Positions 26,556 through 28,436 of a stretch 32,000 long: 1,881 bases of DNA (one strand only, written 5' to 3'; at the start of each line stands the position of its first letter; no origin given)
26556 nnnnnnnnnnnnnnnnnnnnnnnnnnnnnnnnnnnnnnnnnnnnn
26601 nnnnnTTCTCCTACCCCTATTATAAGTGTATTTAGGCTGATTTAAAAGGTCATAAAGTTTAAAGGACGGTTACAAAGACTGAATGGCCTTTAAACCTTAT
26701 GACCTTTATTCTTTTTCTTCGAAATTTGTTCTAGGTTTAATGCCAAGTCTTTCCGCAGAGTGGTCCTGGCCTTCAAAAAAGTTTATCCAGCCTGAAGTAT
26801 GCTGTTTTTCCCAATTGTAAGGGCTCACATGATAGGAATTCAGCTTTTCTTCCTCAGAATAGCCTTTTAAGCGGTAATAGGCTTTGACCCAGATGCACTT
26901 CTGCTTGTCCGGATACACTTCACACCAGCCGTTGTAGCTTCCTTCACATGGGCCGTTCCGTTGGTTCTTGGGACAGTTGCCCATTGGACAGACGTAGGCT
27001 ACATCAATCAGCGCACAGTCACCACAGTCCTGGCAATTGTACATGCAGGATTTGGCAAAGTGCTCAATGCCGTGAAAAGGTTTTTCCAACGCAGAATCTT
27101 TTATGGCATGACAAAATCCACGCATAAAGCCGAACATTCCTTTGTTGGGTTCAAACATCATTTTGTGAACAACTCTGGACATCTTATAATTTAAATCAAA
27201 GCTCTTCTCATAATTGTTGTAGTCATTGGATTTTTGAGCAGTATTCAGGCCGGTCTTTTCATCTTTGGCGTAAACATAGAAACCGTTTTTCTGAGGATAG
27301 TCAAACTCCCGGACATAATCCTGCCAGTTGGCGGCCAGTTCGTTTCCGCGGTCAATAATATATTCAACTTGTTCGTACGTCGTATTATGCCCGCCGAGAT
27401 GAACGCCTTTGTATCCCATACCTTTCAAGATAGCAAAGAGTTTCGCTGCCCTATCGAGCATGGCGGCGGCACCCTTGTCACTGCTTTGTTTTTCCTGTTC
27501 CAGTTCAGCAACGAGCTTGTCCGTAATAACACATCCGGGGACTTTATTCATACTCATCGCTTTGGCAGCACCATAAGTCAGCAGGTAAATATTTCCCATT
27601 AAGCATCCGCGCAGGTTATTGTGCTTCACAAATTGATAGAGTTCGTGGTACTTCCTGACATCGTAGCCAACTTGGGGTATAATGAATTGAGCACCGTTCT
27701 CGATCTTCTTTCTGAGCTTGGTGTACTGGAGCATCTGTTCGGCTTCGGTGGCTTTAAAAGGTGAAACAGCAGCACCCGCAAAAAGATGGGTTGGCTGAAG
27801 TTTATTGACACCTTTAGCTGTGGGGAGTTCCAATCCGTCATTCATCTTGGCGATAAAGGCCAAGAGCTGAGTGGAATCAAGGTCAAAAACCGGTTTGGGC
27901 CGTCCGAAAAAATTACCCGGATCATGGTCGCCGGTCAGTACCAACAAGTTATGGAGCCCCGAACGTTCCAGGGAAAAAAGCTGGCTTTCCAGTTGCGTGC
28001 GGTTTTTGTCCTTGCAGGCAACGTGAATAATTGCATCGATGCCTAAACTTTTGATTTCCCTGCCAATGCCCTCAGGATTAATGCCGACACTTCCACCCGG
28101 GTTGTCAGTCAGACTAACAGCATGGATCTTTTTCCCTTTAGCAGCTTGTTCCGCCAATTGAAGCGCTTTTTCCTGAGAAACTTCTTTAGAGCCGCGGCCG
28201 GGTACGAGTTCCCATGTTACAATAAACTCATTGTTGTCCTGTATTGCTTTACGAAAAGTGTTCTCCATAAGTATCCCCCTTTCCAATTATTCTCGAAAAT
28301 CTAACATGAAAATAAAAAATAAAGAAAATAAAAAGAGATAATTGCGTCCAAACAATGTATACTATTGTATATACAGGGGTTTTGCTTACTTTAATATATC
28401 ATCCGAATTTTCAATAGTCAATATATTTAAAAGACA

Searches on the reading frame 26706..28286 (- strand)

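Call 7: search_protein_families(library=pfam, proteins=[window:26706-28286:-])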
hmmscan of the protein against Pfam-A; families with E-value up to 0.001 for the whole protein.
window:26706-28286:- (526 aa): 2 families
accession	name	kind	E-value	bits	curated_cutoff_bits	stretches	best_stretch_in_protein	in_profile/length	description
PF12225.13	DUF5981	-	2.1e-28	98.3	23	1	399-492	3-94/95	Methylene-tetrahydrofolate reductase C terminal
PF02219.23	MTHFR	-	2e-18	67.2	24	1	14-299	5-272/287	Methylenetetrahydrofolate reductase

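Call 81: search_protein_families(library=ncbifam, proteins=[window:26706-28286:-], max_evalue=0.00001)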
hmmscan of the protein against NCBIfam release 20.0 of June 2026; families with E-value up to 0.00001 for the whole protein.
window:26706-28286:- (526 aa): 3 families
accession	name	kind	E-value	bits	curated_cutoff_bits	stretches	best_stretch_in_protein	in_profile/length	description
NF006396.0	PRK08645.1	equivalog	6.1e-36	123.7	453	1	19-285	321-574/611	bifunctional homocysteine S-methyltransferase/methylenetetrahydrofolate reductase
TIGR00676.1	fadh2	equivalog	4.6e-16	59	293.7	1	49-298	24-259/275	methylenetetrahydrofolate reductase [NAD(P)H]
TIGR00677.1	fadh2_euk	equivalog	6.5e-10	38.8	310.05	1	59-235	35-198/281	methylenetetrahydrofolate reductase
